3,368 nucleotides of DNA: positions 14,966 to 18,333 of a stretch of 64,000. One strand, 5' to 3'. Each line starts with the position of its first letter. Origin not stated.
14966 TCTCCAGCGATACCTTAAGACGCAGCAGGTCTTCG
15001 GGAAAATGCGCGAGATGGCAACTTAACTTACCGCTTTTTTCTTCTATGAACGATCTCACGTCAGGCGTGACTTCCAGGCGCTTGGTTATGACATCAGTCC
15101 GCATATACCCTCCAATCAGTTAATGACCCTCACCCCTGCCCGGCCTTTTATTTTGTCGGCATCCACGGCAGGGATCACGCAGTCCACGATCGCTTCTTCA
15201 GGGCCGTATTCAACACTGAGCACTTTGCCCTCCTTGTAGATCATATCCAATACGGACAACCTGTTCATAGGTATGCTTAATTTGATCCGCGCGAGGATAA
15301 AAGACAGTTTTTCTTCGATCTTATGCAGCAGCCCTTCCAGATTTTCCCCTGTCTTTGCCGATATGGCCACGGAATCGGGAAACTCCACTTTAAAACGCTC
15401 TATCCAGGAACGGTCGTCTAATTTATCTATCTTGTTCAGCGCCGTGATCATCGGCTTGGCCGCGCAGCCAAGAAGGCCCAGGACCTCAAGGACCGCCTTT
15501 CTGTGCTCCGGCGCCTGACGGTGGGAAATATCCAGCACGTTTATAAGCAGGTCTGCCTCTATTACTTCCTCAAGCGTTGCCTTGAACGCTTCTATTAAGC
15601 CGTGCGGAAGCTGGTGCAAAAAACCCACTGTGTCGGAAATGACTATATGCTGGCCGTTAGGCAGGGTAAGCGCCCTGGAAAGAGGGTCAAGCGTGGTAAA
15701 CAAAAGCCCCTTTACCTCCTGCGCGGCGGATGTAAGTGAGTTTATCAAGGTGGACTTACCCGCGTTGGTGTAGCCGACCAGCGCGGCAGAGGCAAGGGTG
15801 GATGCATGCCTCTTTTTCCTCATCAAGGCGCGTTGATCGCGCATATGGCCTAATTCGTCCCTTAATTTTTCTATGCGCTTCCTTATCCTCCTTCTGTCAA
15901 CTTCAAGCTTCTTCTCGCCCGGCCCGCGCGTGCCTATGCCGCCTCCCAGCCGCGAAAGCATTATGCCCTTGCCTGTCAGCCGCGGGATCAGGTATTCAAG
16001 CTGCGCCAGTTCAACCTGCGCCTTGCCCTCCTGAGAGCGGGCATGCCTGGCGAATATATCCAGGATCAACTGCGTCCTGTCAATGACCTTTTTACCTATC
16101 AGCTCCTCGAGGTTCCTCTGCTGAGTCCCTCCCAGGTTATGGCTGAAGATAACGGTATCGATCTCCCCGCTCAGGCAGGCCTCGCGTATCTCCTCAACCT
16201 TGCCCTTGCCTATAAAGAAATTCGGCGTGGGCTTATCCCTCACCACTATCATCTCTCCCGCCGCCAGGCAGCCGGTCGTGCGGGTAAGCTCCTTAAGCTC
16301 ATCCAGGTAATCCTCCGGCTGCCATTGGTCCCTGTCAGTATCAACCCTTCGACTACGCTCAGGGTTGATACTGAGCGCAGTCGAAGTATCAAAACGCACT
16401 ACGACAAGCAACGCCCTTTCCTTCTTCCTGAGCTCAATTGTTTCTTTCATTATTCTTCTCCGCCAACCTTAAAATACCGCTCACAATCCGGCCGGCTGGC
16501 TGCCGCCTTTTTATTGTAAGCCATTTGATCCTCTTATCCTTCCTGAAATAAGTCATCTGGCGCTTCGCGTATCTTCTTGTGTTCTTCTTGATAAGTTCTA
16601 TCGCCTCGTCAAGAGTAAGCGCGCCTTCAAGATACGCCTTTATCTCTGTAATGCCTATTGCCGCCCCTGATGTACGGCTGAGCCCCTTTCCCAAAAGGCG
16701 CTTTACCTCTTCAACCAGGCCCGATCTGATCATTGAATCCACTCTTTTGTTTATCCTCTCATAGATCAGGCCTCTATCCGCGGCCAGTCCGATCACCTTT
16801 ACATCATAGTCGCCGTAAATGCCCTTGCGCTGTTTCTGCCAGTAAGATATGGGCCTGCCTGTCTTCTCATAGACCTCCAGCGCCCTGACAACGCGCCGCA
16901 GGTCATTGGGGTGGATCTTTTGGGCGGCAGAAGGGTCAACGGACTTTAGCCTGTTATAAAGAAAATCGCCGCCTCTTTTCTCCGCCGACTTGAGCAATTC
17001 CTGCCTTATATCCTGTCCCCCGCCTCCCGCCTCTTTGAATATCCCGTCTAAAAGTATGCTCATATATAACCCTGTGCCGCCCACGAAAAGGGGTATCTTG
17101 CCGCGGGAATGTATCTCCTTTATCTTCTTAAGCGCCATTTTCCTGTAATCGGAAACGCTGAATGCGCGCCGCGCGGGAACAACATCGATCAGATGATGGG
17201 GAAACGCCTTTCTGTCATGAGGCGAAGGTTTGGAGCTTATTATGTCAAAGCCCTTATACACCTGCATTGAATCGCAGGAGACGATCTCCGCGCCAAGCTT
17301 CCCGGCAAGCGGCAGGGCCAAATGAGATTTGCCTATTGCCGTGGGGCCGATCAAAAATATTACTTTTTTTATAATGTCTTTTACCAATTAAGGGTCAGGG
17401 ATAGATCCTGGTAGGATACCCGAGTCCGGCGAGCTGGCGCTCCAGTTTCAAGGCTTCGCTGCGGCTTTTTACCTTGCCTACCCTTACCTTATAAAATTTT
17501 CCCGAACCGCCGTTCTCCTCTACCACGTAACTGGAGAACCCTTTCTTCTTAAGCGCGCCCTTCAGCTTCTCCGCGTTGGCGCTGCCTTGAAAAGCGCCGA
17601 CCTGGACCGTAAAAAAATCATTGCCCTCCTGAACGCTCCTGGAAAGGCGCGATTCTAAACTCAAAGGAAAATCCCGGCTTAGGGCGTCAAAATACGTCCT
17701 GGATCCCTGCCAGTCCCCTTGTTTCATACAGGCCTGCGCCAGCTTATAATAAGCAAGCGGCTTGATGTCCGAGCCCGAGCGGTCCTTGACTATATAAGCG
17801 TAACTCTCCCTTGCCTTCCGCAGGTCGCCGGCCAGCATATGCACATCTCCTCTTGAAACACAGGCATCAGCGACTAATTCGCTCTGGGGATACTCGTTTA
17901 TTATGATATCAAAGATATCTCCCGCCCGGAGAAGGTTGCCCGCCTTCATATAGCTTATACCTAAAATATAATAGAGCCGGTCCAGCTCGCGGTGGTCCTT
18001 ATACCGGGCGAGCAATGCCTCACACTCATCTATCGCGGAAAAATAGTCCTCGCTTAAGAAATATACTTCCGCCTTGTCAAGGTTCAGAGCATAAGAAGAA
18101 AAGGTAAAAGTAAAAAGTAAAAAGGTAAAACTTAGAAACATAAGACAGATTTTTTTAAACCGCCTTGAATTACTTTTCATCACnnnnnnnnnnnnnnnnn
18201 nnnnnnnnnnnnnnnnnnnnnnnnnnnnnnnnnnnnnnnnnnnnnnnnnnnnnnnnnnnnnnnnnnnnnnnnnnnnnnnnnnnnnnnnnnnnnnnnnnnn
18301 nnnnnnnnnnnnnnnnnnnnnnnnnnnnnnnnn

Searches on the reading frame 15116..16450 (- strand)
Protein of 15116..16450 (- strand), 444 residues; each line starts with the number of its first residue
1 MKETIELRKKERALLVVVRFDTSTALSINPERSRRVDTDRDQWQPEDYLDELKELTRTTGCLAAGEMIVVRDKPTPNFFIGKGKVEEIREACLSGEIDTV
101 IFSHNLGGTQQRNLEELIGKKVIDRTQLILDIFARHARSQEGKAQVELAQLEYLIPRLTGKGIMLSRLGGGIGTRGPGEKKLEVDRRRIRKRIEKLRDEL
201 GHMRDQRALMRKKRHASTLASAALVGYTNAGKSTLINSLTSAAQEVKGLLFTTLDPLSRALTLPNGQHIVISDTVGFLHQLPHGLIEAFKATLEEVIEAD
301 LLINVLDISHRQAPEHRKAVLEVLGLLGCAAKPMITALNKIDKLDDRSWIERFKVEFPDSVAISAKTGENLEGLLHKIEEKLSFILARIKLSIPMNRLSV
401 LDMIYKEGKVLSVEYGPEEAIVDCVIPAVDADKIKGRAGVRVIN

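Call 16: find_encoding_contigs(protein=window:15116-16450:-, flank=10000, max_places=10)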
Protein window:15116-16450:- (444 aa): no gene with exactly this product is on record in the collection.

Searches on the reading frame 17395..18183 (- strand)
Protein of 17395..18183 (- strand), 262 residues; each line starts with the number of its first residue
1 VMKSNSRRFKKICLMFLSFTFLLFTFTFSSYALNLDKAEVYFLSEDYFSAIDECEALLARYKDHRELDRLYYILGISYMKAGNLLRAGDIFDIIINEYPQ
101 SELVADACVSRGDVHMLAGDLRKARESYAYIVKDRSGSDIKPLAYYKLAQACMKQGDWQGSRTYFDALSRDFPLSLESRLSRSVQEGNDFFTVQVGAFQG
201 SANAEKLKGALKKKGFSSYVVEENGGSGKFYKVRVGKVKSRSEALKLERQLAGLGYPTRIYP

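Call 13: find_encoding_contigs(protein=window:17395-18183:-, flank=10000, max_places=10)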
Protein window:17395-18183:- (262 aa): no gene with exactly this product is on record in the collection.
